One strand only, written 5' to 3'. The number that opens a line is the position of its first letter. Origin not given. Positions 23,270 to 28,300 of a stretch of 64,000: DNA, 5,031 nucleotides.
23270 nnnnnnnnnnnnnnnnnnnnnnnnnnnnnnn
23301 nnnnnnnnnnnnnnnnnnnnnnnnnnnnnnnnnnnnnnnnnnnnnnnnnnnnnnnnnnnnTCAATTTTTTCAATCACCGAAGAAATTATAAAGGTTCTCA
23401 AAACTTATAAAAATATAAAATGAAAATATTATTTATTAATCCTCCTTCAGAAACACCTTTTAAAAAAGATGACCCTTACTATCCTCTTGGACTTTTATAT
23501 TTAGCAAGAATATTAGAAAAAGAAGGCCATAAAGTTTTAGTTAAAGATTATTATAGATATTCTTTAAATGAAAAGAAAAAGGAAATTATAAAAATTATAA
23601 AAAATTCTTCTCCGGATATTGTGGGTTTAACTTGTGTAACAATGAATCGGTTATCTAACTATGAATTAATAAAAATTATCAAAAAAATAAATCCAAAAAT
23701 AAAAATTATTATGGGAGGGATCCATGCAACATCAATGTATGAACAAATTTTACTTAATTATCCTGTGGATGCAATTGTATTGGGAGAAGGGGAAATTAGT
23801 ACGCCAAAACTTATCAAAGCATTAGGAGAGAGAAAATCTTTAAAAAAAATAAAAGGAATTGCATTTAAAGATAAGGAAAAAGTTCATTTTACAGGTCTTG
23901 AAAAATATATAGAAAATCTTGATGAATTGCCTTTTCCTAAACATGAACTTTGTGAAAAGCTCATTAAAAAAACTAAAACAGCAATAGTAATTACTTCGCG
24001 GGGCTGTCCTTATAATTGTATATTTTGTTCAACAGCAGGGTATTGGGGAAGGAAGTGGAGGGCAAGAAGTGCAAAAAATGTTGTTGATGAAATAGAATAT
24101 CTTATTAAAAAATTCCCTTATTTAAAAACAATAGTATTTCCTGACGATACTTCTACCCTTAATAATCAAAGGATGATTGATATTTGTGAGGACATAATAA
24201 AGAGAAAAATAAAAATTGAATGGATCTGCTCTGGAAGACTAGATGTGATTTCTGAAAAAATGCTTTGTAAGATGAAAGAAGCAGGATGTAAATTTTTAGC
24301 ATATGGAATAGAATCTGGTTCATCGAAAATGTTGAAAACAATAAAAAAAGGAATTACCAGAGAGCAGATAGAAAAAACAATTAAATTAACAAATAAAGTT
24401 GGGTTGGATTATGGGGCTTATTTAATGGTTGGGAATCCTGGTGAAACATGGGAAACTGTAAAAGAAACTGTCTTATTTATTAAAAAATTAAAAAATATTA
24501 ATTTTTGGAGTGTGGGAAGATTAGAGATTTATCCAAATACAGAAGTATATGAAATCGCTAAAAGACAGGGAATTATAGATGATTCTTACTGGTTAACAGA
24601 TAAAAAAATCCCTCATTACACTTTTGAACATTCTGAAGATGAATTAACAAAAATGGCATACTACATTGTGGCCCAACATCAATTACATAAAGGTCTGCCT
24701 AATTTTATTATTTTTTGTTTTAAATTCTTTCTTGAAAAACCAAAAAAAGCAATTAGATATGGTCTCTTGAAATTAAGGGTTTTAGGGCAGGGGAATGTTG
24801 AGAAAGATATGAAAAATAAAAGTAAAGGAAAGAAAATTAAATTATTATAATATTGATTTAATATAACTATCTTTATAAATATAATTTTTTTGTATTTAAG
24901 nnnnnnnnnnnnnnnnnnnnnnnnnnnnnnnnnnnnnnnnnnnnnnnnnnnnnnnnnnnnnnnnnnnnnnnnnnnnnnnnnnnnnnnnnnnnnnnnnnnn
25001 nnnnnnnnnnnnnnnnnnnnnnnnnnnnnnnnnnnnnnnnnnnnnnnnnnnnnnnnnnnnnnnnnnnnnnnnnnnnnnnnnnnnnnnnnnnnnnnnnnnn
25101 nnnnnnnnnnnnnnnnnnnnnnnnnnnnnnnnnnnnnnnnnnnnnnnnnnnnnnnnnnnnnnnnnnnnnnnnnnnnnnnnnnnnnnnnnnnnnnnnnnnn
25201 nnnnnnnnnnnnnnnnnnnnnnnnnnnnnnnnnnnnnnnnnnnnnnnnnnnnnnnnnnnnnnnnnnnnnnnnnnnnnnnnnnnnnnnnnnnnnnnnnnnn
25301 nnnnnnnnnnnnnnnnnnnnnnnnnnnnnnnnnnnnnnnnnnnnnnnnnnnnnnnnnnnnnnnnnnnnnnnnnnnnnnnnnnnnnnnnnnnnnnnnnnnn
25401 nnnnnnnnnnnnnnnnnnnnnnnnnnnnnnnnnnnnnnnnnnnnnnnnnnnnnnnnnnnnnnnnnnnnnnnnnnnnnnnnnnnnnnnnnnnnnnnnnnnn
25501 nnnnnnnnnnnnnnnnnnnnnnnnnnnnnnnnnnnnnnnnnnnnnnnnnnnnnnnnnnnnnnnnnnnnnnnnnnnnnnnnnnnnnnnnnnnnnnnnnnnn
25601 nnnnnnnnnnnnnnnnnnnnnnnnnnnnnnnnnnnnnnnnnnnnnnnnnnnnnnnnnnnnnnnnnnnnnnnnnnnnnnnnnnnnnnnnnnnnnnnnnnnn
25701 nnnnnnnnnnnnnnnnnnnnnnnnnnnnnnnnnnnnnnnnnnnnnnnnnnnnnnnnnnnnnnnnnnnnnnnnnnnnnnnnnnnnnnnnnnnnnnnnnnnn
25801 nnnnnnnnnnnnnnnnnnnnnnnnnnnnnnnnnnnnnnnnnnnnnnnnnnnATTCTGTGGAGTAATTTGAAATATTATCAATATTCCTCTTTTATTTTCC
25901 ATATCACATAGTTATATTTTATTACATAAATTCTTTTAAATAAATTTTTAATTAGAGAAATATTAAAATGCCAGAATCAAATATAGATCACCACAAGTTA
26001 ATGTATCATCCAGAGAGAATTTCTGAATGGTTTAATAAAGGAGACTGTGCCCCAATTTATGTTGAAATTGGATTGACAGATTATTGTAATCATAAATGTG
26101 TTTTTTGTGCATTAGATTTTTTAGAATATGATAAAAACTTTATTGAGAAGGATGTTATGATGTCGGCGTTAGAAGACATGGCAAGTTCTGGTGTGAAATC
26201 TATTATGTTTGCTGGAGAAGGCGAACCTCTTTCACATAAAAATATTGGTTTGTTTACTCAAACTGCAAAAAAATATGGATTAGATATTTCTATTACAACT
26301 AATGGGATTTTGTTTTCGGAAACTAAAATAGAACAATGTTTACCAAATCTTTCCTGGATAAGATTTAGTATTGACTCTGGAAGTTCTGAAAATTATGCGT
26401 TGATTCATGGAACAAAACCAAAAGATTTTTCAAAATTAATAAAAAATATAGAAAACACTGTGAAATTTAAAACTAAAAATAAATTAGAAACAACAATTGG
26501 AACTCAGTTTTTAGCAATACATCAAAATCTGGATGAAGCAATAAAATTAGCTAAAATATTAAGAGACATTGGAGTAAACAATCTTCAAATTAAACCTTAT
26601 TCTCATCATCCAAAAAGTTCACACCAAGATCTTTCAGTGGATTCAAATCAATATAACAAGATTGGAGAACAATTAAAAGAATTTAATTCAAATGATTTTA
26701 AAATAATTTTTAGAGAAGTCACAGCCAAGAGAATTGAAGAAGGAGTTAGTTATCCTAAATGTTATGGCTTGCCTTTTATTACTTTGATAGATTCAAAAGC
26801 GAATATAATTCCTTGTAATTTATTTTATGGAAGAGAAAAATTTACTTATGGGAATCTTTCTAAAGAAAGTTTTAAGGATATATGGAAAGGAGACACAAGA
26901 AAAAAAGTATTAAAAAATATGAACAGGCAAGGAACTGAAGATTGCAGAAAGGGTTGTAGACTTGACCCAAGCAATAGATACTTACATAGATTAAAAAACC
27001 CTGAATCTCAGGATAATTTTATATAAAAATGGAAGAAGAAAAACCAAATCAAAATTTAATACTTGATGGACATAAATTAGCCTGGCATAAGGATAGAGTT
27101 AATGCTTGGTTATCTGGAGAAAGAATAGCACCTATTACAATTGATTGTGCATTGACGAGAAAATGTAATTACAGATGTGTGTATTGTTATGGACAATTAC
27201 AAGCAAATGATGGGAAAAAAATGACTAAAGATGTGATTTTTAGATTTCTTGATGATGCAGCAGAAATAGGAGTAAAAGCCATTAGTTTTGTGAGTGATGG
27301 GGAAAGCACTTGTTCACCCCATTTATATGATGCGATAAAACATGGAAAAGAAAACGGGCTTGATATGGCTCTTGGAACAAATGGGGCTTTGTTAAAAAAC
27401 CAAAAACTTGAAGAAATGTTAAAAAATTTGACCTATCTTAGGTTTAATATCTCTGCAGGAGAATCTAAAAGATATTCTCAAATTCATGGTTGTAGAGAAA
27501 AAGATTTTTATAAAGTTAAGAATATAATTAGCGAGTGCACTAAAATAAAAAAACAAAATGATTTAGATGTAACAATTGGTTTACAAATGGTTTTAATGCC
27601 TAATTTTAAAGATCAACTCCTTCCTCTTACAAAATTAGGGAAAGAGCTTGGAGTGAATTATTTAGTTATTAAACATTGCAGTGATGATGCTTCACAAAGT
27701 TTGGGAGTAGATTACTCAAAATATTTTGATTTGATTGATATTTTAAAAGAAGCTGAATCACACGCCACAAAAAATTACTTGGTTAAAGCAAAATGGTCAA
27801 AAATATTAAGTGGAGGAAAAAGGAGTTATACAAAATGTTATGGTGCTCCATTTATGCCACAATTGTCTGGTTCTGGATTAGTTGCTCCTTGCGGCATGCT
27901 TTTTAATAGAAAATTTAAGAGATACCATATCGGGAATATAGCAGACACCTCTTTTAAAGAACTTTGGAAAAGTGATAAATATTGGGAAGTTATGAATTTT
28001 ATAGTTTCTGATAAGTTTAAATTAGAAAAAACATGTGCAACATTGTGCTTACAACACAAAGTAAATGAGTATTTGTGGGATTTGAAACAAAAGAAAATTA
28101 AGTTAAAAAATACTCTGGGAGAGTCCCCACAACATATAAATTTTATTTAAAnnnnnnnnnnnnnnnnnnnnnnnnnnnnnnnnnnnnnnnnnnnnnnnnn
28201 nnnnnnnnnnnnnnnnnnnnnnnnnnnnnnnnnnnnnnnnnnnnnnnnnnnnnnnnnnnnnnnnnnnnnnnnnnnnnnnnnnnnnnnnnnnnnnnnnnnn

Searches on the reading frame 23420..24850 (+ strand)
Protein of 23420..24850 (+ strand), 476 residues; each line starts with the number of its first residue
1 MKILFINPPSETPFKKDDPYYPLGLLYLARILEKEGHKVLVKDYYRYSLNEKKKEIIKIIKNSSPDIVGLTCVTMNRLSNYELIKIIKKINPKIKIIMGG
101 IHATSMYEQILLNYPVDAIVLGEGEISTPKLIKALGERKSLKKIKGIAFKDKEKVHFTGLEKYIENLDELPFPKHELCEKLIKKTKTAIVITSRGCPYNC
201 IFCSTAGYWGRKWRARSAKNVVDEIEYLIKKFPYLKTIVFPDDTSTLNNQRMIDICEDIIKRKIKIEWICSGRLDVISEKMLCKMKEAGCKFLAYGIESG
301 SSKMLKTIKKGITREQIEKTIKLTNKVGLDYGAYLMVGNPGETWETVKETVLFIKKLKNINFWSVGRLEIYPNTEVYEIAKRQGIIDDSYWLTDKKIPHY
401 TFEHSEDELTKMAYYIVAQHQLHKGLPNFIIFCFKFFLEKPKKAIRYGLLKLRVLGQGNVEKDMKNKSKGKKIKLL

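Call 73: search_protein_families(library=pfam, proteins=[window:23420-24850:+], max_evalue=0.00001)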
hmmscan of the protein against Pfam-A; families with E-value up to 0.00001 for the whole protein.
window:23420-24850:+ (476 aa): 2 families
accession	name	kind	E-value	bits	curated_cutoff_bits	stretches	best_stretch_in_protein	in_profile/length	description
PF04055.27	Radical_SAM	-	4.9e-27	95.6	29.5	1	190-354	1-166/166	Radical SAM superfamily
PF02310.24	B12-binding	-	4.5e-22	78.6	32.1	1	20-128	12-117/121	B12 binding domain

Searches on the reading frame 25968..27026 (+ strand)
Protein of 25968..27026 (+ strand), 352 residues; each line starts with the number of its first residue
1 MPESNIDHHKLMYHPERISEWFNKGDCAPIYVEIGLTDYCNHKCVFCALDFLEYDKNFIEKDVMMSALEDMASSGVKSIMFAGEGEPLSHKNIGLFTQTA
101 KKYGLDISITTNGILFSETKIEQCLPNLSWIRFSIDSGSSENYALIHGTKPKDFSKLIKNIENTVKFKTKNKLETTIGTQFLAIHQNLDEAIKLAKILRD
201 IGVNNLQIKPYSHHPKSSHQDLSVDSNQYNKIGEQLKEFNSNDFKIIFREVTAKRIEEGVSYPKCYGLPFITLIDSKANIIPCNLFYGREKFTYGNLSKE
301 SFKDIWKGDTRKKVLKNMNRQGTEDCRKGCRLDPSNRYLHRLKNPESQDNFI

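Call 73: search_protein_families(library=pfam, proteins=[window:25968-27026:+], max_evalue=0.00001)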
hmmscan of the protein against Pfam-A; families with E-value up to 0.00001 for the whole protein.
window:25968-27026:+ (352 aa): 2 families
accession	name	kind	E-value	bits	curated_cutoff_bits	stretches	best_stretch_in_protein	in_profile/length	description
PF04055.27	Radical_SAM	-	1.2e-16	61.8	29.5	1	36-176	3-144/166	Radical SAM superfamily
PF13186.11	SPASM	-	6.3e-07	30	21.5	1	272-330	8-66/67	Iron-sulfur cluster-binding domain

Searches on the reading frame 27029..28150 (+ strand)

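Call 73: search_protein_families(library=pfam, proteins=[window:27029-28150:+], max_evalue=0.00001)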
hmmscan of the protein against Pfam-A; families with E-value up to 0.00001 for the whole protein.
window:27029-28150:+ (373 aa): 2 families
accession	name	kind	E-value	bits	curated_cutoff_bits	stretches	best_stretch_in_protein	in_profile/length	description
PF04055.27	Radical_SAM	-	1.1e-15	58.7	29.5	1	42-195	3-156/166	Radical SAM superfamily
PF13186.11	SPASM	-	2.8e-08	34.4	21.5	1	282-337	13-64/67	Iron-sulfur cluster-binding domain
